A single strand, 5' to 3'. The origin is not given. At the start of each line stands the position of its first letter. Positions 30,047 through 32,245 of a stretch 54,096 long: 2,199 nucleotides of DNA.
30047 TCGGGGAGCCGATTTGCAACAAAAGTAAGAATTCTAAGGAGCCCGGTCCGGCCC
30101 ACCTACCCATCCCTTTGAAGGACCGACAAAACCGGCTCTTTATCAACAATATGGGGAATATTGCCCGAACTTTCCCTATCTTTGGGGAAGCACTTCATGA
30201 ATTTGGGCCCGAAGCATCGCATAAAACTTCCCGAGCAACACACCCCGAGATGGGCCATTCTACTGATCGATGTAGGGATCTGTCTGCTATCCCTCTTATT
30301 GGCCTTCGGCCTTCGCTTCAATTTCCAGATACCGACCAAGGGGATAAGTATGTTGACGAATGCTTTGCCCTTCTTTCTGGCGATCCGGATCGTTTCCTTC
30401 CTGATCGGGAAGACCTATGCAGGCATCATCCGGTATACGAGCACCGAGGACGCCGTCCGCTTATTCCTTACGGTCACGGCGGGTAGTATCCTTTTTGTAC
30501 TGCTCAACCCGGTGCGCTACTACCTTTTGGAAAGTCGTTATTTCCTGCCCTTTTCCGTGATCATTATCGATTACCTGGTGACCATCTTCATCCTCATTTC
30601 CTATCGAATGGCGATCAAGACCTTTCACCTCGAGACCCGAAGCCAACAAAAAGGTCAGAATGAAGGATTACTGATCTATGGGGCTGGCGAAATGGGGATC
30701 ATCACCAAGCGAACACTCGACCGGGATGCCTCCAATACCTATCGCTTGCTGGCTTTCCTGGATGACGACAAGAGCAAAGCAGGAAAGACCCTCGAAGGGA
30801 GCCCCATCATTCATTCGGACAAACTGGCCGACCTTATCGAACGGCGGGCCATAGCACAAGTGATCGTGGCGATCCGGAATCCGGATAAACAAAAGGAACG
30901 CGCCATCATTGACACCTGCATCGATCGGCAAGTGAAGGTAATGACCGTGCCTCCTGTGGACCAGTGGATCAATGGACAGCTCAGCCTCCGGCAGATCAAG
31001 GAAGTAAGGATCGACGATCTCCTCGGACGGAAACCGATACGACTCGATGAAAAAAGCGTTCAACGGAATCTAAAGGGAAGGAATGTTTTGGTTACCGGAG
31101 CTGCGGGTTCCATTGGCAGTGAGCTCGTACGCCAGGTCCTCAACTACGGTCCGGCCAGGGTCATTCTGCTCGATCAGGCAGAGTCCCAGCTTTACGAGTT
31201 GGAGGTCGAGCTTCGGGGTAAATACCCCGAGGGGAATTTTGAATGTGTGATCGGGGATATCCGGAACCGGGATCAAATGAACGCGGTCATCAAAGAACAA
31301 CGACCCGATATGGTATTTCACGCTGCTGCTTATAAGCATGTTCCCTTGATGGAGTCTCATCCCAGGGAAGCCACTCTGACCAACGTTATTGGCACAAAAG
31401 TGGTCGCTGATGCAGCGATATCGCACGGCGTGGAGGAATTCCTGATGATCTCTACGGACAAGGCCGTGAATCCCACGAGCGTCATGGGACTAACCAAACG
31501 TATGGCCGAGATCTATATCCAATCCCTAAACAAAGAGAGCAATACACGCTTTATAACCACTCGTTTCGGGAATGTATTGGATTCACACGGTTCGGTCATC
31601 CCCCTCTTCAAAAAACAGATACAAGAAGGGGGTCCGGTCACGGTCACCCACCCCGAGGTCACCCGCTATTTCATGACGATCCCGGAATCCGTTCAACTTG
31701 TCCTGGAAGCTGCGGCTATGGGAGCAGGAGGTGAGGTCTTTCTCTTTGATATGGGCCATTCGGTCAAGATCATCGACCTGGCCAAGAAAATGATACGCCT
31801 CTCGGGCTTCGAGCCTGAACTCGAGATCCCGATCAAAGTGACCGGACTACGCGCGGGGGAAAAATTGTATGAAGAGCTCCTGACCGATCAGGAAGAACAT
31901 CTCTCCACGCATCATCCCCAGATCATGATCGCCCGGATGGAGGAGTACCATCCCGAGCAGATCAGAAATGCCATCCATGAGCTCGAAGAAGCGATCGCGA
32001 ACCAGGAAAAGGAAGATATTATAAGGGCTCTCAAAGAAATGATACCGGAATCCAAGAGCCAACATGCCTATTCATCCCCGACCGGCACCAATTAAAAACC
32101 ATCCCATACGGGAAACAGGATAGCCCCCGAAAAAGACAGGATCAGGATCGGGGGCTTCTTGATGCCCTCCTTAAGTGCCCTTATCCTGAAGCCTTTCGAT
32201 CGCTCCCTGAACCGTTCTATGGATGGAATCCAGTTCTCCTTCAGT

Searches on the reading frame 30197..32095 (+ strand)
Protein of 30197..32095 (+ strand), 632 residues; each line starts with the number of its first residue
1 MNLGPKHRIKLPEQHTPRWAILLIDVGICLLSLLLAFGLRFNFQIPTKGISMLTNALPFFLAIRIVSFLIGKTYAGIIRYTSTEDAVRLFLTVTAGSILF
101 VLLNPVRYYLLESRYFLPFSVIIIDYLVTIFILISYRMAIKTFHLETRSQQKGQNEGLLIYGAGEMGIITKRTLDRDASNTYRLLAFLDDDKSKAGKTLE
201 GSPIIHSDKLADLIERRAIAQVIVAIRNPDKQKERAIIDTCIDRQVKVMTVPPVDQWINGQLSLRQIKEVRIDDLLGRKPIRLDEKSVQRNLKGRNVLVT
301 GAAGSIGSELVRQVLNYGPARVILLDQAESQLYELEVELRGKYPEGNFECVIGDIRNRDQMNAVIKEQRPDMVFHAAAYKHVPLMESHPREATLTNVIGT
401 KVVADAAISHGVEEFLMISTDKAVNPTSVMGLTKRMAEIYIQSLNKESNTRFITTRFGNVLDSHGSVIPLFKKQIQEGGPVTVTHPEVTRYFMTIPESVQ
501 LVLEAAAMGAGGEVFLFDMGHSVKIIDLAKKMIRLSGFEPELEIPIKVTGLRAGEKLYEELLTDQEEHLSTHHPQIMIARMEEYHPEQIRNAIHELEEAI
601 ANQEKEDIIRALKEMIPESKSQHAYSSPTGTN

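Call 73: search_protein_families(library=pfam, proteins=[window:30197-32095:+], max_evalue=0.00001)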
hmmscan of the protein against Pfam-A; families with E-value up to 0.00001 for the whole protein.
window:30197-32095:+ (632 aa): 10 families
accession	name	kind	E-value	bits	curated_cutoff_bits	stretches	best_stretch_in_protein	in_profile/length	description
PF02719.21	Polysacc_synt_2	-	5.2e-120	400.5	20.2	1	297-579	1-291/293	Polysaccharide biosynthesis protein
PF01370.27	Epimerase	-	6.8e-28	98.1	20.9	1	297-512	1-234/240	NAD dependent epimerase/dehydratase family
PF16363.11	GDP_Man_Dehyd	-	7.5e-18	65.5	27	1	298-421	1-130/332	GDP-mannose 4,6 dehydratase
PF04321.23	RmlD_sub_bind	-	3.4e-16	59.6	27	1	296-465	2-156/287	RmlD substrate binding domain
PF01073.25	3Beta_HSD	-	3e-12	46.6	22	1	298-427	1-123/280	3-beta hydroxysteroid dehydrogenase/isomerase family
PF13727.12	CoA_binding_3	-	2.8e-09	37.7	25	1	81-252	9-175/175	CoA-binding domain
PF13460.12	NAD_binding_10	-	3.3e-09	37.3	27.2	1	301-436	1-116/184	NAD(P)H-binding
PF00106.31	adh_short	-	4.1e-07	30.1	26.6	1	296-402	2-109/195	short chain dehydrogenase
PF08659.16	KR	-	5.7e-07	30.1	22.6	1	297-430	3-138/180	KR domain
PF07993.18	NAD_binding_4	-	5.6e-06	26.1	20.1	0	299-437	1-153/258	Male sterility protein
